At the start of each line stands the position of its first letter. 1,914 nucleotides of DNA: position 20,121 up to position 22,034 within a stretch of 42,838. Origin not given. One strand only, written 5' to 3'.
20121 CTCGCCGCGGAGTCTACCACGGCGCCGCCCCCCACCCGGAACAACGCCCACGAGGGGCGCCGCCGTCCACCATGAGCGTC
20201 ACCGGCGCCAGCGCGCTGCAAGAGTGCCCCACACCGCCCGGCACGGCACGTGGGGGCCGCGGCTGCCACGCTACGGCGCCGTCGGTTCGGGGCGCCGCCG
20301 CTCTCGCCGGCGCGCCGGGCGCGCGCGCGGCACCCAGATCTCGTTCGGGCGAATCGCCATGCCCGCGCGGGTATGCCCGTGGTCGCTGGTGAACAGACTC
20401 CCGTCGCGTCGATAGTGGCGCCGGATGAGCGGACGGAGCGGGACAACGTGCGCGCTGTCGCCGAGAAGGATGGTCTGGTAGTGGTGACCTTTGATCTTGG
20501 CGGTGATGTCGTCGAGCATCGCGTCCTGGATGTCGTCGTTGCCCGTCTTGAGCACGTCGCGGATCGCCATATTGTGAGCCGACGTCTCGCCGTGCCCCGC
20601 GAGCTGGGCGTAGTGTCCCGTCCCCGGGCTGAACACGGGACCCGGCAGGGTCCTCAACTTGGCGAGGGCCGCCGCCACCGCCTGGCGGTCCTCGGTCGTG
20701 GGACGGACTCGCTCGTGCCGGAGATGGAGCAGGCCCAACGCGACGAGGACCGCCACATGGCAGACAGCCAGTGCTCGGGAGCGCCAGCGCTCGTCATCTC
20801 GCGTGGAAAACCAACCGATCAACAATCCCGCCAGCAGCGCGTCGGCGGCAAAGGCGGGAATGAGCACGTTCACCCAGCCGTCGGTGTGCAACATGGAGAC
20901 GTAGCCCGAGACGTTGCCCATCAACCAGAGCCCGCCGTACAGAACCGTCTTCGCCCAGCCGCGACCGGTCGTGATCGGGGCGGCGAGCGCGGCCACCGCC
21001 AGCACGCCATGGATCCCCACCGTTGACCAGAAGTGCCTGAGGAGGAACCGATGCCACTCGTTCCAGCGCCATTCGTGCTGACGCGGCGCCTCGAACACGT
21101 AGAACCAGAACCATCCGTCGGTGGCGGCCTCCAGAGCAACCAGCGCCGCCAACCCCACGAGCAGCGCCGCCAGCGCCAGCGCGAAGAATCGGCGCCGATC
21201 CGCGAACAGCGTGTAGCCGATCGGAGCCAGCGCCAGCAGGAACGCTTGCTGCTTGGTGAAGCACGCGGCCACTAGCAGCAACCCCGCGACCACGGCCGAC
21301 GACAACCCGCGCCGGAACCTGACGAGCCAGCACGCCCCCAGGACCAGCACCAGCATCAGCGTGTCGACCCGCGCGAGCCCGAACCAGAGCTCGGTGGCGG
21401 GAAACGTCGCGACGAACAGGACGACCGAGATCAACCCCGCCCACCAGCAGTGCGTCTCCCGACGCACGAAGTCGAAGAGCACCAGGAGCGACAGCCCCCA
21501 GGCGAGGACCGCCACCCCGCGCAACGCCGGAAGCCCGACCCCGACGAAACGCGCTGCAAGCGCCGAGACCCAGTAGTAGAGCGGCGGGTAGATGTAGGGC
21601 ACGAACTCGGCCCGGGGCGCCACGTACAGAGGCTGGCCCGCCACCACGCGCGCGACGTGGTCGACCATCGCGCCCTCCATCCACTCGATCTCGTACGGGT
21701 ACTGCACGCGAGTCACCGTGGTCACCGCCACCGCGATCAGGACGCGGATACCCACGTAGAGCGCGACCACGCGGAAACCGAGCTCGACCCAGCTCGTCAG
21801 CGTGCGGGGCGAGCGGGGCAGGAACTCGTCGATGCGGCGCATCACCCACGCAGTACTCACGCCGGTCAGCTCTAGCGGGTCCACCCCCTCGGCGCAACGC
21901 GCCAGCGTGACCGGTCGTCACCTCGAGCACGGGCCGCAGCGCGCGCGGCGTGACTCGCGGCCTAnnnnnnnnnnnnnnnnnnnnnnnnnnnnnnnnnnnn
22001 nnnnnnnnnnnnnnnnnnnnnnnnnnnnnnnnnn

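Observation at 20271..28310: Candidate protein O-mannosylation / GT-C glycosylation locus with a spermidine-synthase-like membrane protein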

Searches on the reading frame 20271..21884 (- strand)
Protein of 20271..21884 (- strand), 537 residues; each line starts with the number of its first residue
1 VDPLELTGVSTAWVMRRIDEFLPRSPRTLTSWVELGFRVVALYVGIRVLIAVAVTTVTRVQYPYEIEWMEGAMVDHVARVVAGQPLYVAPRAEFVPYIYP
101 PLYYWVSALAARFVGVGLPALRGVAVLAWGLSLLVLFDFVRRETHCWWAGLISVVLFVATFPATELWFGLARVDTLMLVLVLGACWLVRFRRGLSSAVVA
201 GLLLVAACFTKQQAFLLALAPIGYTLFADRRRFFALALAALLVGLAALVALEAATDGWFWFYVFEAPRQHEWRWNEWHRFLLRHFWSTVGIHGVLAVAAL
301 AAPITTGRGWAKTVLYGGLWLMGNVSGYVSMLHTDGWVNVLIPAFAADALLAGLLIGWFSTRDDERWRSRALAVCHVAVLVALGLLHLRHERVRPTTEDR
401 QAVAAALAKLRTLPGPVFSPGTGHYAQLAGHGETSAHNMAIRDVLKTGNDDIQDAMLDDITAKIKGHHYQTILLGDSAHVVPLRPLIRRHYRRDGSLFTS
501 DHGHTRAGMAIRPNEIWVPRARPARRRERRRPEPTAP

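Call 7: search_protein_families(library=pfam, proteins=[window:20271-21884:-], max_evalue=0.01)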
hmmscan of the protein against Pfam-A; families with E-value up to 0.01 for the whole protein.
window:20271-21884:- (537 aa): 2 families
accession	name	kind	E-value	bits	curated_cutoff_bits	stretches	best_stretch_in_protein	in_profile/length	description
PF13231.12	PMT_2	-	2.5e-07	31.5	26.1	1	100-250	3-153/160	Dolichyl-phosphate-mannose-protein mannosyltransferase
PF09594.16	GT87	-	0.00054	20.2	25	1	97-300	1-206/237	Glycosyltransferase family 87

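Call 8: search_protein_families(library=ncbifam, proteins=[window:20271-21884:-], max_evalue=0.01)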
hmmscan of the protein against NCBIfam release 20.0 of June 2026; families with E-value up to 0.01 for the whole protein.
window:20271-21884:- (537 aa): 0 families

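Call 12: search_solved_structures(query=window:20271-21884:-, max_evalue=1)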
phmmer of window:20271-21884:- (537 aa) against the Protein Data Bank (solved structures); distinct sequences matched with E-value up to 1: 2.
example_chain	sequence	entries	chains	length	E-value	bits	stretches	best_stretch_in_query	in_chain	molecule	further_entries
6sav_B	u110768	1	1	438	0.96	11.4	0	37-107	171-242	Alpha-amylase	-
6sav_A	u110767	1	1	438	0.96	11.4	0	37-107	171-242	Alpha-amylase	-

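Call 91: search_solved_structures(query=A8, max_evalue=1)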
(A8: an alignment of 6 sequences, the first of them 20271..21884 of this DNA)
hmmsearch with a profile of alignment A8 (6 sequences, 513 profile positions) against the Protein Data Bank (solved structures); distinct sequences matched with E-value up to 1: 0.
